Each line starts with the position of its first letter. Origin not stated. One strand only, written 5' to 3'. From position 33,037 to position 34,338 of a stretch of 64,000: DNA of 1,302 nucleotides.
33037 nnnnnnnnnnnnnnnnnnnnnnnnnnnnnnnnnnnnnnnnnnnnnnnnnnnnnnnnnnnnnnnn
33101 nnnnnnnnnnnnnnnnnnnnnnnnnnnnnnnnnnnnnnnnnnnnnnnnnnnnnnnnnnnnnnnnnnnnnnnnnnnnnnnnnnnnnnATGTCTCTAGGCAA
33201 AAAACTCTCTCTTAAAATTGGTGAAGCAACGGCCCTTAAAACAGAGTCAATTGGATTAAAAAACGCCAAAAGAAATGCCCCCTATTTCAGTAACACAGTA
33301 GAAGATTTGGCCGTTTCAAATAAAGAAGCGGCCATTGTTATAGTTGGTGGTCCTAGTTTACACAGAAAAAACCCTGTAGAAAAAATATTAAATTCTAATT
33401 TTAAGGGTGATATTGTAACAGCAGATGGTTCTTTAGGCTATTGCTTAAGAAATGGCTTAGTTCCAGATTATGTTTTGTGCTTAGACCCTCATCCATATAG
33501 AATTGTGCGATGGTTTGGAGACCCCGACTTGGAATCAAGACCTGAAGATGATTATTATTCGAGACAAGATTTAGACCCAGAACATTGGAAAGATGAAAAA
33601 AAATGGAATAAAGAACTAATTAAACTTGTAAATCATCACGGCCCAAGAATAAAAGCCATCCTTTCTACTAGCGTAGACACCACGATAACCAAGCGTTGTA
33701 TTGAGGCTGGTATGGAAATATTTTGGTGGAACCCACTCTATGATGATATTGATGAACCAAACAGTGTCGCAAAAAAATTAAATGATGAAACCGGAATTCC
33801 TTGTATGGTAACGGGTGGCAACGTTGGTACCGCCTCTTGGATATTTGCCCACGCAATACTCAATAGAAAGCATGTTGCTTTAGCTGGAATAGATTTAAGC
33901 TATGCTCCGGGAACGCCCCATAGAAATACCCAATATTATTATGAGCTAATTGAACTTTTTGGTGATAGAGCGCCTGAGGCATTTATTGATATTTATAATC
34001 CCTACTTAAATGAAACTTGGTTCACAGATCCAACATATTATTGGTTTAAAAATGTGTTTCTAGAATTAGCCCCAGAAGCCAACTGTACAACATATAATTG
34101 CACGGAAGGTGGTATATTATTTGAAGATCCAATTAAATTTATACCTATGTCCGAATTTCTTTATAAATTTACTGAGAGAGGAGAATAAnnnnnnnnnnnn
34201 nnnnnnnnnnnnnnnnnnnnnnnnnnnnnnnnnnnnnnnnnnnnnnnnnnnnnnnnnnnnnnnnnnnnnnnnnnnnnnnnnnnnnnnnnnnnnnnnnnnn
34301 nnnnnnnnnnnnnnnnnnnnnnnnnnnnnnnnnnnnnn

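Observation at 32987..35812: Operon of a small Lys-rich ORF, a Maf-like DUF115/MptE-like protein and a B12-binding radical SAM enzyme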

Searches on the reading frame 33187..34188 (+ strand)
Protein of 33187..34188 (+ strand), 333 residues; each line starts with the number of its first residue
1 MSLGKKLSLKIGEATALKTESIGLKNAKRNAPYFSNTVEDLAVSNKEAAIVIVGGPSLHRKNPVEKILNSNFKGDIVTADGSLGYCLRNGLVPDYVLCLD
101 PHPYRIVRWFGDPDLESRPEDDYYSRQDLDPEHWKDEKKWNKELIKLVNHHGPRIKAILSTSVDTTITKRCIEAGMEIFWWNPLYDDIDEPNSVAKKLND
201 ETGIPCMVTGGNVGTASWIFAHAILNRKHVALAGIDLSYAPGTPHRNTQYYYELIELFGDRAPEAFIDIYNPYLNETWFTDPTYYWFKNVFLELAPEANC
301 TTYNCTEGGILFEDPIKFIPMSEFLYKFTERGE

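Call 7: search_protein_families(library=pfam, proteins=[window:33187-34188:+], max_evalue=0.01)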
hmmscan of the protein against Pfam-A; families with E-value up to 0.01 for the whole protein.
window:33187-34188:+ (333 aa): 1 family
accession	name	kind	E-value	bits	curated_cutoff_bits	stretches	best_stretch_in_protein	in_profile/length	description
PF01973.23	MptE-like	-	4.5e-13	49.8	34.6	1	27-103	3-80/171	6-hydroxymethylpterin diphosphokinase MptE-like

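Call 8: search_protein_families(library=ncbifam, proteins=[window:33187-34188:+], max_evalue=0.01)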
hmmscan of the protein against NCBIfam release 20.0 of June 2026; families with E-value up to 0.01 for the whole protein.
window:33187-34188:+ (333 aa): 1 family
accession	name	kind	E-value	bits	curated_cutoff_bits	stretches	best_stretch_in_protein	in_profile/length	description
NF050051.1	FlagModPseD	domain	1.4e-10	40.5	670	2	208-316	344-454/640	flagellin modification protein PseD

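Call 13: find_homologous_proteins(query=window:33187-34188:+)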
Query window:33187-34188:+ (333 aa): 1471 proteins with E <= 0.001 among 2687 candidates; the best 120 are listed.
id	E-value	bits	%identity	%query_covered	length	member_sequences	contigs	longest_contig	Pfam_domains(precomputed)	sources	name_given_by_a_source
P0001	7.6e-233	790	100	100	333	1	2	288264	PF01973.24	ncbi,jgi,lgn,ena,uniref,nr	ncbi:MAG: hypothetical protein COV29_02095 [Candidatus Yanofskybacteria bacterium CG10_big_fil_rev_8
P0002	1.5e-161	555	68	99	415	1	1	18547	PF01973.24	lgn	-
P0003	1.1e-155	536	67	99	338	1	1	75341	PF01973.24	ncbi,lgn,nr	ncbi:MAG: hypothetical protein Q8Q06_04810 [bacterium]|nr:hypothetical protein [bacterium]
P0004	1.7e-155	536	68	98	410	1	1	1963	PF01973.24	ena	-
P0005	3.6e-155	534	66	98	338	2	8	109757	PF01973.24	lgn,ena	-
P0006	1.1e-154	533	65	98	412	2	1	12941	PF01973.24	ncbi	-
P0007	8.1e-153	527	65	99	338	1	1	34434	PF01973.24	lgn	-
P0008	1.2e-150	520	64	98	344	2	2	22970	PF01973.24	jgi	jgi:hypothetical protein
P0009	1.5e-150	519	64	99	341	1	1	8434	PF01973.24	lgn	-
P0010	2.1e-150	519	64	98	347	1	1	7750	PF01973.24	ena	-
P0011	1.9e-149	516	62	100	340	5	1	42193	PF01973.24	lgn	-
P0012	2.4e-149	515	63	98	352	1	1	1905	PF01973.24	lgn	-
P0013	2.1e-148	512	64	98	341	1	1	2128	PF01973.24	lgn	-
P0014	3.7e-148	511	64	98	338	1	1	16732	PF01973.24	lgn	-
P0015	4.9e-148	511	64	100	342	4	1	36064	PF01973.24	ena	-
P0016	6.2e-147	507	65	99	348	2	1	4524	PF01973.24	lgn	-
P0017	2.3e-145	502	62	98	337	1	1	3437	PF01973.24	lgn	-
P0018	8.1e-145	500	62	99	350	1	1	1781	PF01973.24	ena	-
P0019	2.0e-144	499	62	99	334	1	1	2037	PF01973.24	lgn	-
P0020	4.9e-144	498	61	99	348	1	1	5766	PF01973.24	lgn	-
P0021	1.7e-143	496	61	97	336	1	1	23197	PF01973.24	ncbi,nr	ncbi:MAG: hypothetical protein HY399_03715 [Elusimicrobia bacterium]|nr:hypothetical protein [Elusim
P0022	1.7e-143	496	61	99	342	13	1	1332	PF01973.24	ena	-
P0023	2.5e-143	496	62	97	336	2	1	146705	PF01973.24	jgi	-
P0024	2.8e-143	495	62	98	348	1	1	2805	PF01973.24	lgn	-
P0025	1.2e-142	493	62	97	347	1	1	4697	PF01973.24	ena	-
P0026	2.4e-142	492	59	99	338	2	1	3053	PF01973.24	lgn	-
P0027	1.2e-141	490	61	99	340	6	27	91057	PF01973.24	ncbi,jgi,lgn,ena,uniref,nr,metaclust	ncbi:MAG: hypothetical protein A3I32_02575 [Candidatus Yanofskybacteria bacterium RIFCSPLOWO2_02_FUL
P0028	4.6e-141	488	60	99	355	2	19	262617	PF01973.24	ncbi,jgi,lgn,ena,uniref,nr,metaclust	ncbi:MAG: hypothetical protein A2915_03100 [Candidatus Yanofskybacteria bacterium RIFCSPLOWO2_01_FUL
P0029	4.0e-140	485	59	98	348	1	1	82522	PF01973.24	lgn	-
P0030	5.5e-140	485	60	99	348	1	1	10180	PF01973.24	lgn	-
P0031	3.2e-138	479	60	98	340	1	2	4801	PF01973.24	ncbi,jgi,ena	-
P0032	1.2e-137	477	59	100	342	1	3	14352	PF01973.24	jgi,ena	-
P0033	1.4e-137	477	58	98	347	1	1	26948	PF01973.24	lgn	-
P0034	2.0e-136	473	60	98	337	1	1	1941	PF01973.24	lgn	-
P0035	3.8e-136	472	59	98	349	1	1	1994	PF01973.24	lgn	-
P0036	3.9e-136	472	58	98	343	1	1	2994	PF01973.24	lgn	-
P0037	4.1e-134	465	58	100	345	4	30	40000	PF01973.24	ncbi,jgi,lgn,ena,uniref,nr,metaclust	ncbi:MAG: hypothetical protein UY01_C0010G0016 [Candidatus Nomurabacteria bacterium GW2011_GWB1_47_6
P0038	3.1e-133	462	55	98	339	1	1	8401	PF01973.24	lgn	-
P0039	7.6e-132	458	57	99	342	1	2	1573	PF01973.24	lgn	-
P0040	8.6e-132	458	55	99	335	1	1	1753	PF01973.24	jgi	jgi:hypothetical protein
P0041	1.2e-131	457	61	95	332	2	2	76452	PF01973.24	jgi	-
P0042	1.6e-131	457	56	98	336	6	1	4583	PF01973.24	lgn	-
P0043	3.8e-131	455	57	99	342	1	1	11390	PF01973.24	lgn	-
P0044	5.4e-131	455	56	98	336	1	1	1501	PF01973.24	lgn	-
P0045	6.8e-131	455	56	98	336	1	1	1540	PF01973.24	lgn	-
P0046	1.7e-130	453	56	97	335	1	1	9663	PF01973.24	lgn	-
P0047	2.2e-130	453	60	96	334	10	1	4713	PF01973.24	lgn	-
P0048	2.9e-130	453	55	99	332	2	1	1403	PF01973.24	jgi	-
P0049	3.0e-130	452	59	96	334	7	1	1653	PF01973.24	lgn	-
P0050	3.1e-130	452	56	98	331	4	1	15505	PF01973.24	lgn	-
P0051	3.8e-130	452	56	99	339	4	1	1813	PF01973.24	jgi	jgi:hypothetical protein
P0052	8.9e-130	451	57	100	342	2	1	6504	PF01973.24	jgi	jgi:hypothetical protein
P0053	9.9e-130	451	57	98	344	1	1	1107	PF01973.24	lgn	-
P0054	1.1e-129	451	60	96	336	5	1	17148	PF01973.24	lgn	-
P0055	2.8e-129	449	55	98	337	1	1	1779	PF01973.24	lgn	-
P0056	4.5e-129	449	56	99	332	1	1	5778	PF01973.24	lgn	-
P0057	1.2e-128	447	53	99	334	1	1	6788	PF01973.24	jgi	-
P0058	1.7e-128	447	56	98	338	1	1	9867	PF01973.24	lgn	-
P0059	2.2e-128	446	59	96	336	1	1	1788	PF01973.24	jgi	jgi:hypothetical protein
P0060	3.6e-128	446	55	97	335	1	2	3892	PF01973.24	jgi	jgi:hypothetical protein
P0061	5.3e-128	445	59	96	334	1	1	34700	PF01973.24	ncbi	-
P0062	7.9e-128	445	54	98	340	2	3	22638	PF01973.24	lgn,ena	-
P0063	1.1e-127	444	55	97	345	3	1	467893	PF01973.24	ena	-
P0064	1.3e-127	444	55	99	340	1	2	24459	PF01973.24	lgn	-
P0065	2.7e-127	443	54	99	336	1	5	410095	PF01973.24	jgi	jgi:hypothetical protein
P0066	3.1e-127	443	56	95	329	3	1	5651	PF01973.24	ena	-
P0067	4.5e-127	442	57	100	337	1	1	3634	PF01973.24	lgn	-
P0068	5.8e-127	442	57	94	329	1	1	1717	PF01973.24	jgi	-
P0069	7.3e-127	441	55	97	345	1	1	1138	PF01973.24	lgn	-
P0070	1.1e-126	441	58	96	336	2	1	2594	PF01973.24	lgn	-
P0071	1.2e-126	441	52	97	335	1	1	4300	PF01973.24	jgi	jgi:6-hydroxymethylpterin diphosphokinase MptE-like protein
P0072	1.2e-126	441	54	98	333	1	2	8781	PF01973.24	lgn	-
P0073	1.3e-126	441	54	97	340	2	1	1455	PF01973.24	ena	-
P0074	5.7e-126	438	55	98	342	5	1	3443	PF01973.24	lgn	-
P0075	5.7e-126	438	56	96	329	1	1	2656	PF01973.24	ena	-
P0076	9.3e-126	438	58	95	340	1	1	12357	PF01973.24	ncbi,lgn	-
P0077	4.5e-125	435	54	97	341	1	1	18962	PF01973.24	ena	-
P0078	6.0e-125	435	54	98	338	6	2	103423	PF01973.24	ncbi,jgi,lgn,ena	-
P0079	7.6e-125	435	55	97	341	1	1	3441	PF01973.24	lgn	-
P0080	9.9e-125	434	55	98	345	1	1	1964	PF01973.24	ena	-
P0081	1.3e-124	434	52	97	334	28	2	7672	PF01973.24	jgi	jgi:hypothetical protein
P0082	1.9e-124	433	56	98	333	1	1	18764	PF01973.24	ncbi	-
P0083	3.6e-124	433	53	99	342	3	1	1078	PF01973.24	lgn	-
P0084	4.0e-124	432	55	98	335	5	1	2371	PF01973.24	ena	-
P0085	7.7e-124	431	52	99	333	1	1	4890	PF01973.24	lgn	-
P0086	1.1e-123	431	55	97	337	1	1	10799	PF01973.24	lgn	-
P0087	1.1e-123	431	56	97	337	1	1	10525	PF01973.24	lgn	-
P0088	1.1e-123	431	55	97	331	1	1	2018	PF01973.24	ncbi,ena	-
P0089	1.6e-123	430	57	96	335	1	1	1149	PF01973.24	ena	-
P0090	1.6e-123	430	55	97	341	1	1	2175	PF01973.24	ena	-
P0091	2.2e-123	430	54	97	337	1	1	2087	PF01973.24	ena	-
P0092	2.7e-123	430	55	97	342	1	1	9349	PF01973.24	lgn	-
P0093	2.9e-123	430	53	98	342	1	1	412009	PF01973.24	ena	-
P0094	3.7e-123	429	58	91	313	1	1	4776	PF01973.24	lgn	-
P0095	4.0e-123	429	54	97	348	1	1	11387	PF01973.24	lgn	-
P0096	5.6e-123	429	57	96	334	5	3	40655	PF01973.24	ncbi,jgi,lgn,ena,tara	jgi:hypothetical protein|tara:strand:- start:2422 stop:3426 length:1005 start_codon:yes stop_codon:y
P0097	7.7e-123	428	53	95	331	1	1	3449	PF01973.24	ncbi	ncbi:MAG: 6-hydroxymethylpterin diphosphokinase MptE-like protein [Dehalococcoidia bacterium]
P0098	8.5e-123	428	54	98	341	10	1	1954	PF01973.24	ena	-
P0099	1.7e-122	427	53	97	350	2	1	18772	PF01973.24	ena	-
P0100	2.7e-122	426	54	97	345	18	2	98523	PF01973.24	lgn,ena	-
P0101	3.5e-122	426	55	97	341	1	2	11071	PF01973.24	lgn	-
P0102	3.9e-122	426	55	97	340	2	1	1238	PF01973.24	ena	-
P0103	7.1e-122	425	53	98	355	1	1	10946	PF01973.24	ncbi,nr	ncbi:MAG: DUF115 domain-containing protein [Candidatus Omnitrophica bacterium]|nr:DUF115 domain-cont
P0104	8.2e-122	425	52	99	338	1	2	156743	PF01973.24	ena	-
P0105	1.6e-121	424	54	97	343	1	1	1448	PF01973.24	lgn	-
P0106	1.6e-121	424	55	97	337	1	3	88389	PF01973.24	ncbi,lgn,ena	-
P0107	1.6e-121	424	59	84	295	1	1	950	PF01973.24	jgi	jgi:hypothetical protein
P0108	2.0e-121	423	51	98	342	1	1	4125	PF01973.24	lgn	-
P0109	3.9e-121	423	54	97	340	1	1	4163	PF01973.24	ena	-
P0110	4.3e-121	422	53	98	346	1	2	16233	PF01973.24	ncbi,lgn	-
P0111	4.4e-121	422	52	99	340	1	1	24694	PF01973.24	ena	-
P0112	5.3e-121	422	53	97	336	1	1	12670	PF01973.24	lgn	-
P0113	9.5e-121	421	51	97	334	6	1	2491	PF01973.24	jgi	jgi:hypothetical protein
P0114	1.1e-120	421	55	94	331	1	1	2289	PF01973.24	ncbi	-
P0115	1.2e-120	421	53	97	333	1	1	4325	PF01973.24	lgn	-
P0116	1.3e-120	421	55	98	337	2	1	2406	PF01973.24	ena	-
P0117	1.3e-120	421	54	97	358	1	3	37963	PF01973.24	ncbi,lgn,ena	-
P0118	1.3e-120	421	54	98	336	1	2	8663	PF01973.24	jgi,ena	-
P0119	1.6e-120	420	56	97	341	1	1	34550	PF01973.24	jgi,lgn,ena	-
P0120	2.1e-120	420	54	97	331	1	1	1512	PF01973.24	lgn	-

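Call 15: find_encoding_contigs(protein=P0021, flank=8000, max_places=2)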
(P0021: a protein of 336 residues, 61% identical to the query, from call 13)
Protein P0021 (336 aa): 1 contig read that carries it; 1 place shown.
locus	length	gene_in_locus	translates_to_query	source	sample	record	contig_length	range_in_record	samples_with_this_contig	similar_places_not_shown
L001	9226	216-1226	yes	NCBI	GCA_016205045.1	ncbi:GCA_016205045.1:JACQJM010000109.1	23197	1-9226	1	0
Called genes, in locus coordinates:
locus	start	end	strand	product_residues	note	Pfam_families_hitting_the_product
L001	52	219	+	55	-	-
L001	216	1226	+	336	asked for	PF01973:MptE-like (weak)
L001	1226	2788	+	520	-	PF02310:B12-binding, PF04055:Radical_SAM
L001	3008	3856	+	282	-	PF13489:Methyltransf_23, PF13847:Methyltransf_31, PF08241:Methyltransf_11, PF08242:Methyltransf_12, PF13649:Methyltransf_25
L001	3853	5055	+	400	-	PF13439:Glyco_transf_4, PF13579:Glyco_trans_4_4, PF20706:GT4-conflict, PF13524:Glyco_trans_1_2, PF00534:Glycos_transf_1, PF13692:Glyco_trans_1_4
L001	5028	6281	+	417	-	PF13439:Glyco_transf_4 (weak), PF13579:Glyco_trans_4_4 (weak), PF20706:GT4-conflict, PF00534:Glycos_transf_1, PF13692:Glyco_trans_1_4, PF13524:Glyco_trans_1_2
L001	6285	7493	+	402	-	PF13439:Glyco_transf_4, PF13524:Glyco_trans_1_2 (faint), PF00534:Glycos_transf_1, PF13692:Glyco_trans_1_4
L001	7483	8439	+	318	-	PF00535:Glycos_transf_2, PF13641:Glyco_tranf_2_3, PF13632:Glyco_trans_2_3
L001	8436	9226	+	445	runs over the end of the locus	PF13439:Glyco_transf_4 (weak), PF00534:Glycos_transf_1, PF13692:Glyco_trans_1_4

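Call 16: find_encoding_contigs(protein=P0065, flank=8000, max_places=2)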
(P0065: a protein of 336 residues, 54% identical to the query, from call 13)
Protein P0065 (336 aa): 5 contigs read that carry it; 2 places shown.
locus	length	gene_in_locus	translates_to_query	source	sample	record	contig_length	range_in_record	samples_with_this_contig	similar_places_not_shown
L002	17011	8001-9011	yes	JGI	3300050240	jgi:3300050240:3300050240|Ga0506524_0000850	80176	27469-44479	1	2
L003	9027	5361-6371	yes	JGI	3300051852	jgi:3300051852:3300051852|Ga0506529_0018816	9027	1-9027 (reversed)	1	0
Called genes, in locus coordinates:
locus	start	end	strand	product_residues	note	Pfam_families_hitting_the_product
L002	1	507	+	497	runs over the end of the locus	PF00571:CBS (faint), PF01041:DegT_DnrJ_EryC1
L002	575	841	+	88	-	-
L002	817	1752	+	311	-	-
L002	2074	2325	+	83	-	-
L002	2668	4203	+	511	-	-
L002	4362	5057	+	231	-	-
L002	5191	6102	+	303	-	-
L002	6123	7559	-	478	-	-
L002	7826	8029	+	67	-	-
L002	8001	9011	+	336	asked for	PF01973:MptE-like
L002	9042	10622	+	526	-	PF02310:B12-binding, PF04055:Radical_SAM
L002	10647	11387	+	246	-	PF02348:CTP_transf_3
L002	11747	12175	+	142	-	-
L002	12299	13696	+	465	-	PF05159:Capsule_synth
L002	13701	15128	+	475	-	PF19982:DUF6418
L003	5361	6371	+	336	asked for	PF01973:MptE-like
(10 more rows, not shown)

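Call 18: find_related_loci(query=A1, collection=genome_contigs, flank=6000)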
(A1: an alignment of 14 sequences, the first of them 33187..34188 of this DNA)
Query A1 (333 aa) in genome_contigs; peptide patterns used: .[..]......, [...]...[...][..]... (x = any residue, [..] = any of these).
211 stretches matched a pattern; 146 encode a relative of the query (tblastn E <= 1e-3); the best 80 are kept; 80 distinct loci.
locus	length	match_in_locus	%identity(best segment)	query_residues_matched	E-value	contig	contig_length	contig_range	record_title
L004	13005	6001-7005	67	2-332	8e-158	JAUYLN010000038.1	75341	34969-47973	MAG: bacterium isolate C24_metabat.bin.36 C24_k141_420560, whole genome shotgun sequence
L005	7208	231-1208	61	3-325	1e-145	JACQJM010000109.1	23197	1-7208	MAG: Elusimicrobia bacterium isolate NC_groundwater_1151_Ag_S-0.1um_50_28 S_p1_S3_coassembly_k141_1079957, whole genome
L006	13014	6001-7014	60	2-331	3e-145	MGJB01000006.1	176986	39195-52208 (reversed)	MAG: Candidatus Yanofskybacteria bacterium RIFCSPHIGHO2_01_FULL_41_26 rifcsphigho2_01_scaffold_164, whole genome shotgun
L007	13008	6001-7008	61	2-332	5e-143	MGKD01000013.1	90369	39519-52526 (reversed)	MAG: Candidatus Yanofskybacteria bacterium RIFCSPHIGHO2_12_FULL_45_19b rifcsphigho2_12_scaffold_308, whole genome shotgu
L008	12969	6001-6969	60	11-329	2e-135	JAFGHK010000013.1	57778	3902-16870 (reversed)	MAG: Dehalococcoidales bacterium isolate Zod_Metabat.1454 k87_1308782, whole genome shotgun sequence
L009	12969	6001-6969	59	11-329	6e-132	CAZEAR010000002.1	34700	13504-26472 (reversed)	MAG TPA_asm: uncultured Dehalococcoidales bacterium isolate binchicken_co294_169 genome assembly, contig: NODE_1676_leng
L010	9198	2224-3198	52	2-325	2e-130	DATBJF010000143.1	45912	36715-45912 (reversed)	MAG TPA_asm: Candidatus Methylomirabilota bacterium isolate SMAG_U3913 k141_2439523, whole genome shotgun sequence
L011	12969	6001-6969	56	11-329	1e-127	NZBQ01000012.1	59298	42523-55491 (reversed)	MAG: Dehalococcoidales bacterium isolate ARS1330 45557, whole genome shotgun sequence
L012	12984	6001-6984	56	3-325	1e-126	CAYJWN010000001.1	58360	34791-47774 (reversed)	MAG TPA_asm: uncultured Planctomycetales bacterium isolate ERP125453_co1_486 genome assembly, contig: NODE_342_length_58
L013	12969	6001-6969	57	11-329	4e-130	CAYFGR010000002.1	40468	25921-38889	MAG TPA_asm: uncultured Dehalococcoidales bacterium isolate ERP003628_co1_264 genome assembly, contig: NODE_249_length_4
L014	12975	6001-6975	53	2-321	9e-123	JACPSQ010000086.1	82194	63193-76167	MAG: Candidatus Omnitrophota bacterium isolate NC_groundwater_710_Ag_S-0.2um_63_12 S36_SO-2_scaffold_412566, whole genom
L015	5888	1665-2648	52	1-325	4e-123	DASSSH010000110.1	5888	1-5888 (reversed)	MAG TPA_asm: Candidatus Methylomirabilota bacterium isolate SMAG_U510 k141_1066463, whole genome shotgun sequence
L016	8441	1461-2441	52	3-325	1e-121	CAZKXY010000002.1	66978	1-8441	MAG TPA_asm: uncultured Planctomycetales bacterium isolate binchicken_co21_270 genome assembly, contig: NODE_92_length_6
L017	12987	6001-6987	54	3-325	7e-121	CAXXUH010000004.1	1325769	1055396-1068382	MAG: Dehalococcoidia bacterium isolate 8dfcd61c-6008-4d0e-aef3-db511af9be87 genome assembly, contig: contig_4, whole gen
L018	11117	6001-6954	55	11-325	5e-120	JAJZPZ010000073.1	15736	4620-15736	MAG: Nitrospirae bacterium isolate SKS1.bin28 NODE_6672_length_15736_cov_1.833622, whole genome shotgun sequence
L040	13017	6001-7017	52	3-331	5e-115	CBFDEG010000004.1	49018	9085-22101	MAG TPA_asm: uncultured bacterium isolate SRR26215679_binner12_Refined_101 genome assembly, contig: ERZ25073473.171, who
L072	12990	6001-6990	46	3-325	2e-103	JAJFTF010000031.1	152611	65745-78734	MAG: Betaproteobacteria bacterium isolate bin.132 k141_2524836, whole genome shotgun sequence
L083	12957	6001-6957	39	5-316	2e-71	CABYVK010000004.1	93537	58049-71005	MAG: uncultured Pelagibacteraceae bacterium isolate AG-895-B08 genome assembly, contig: AG-895-B08_NODE_4, whole genome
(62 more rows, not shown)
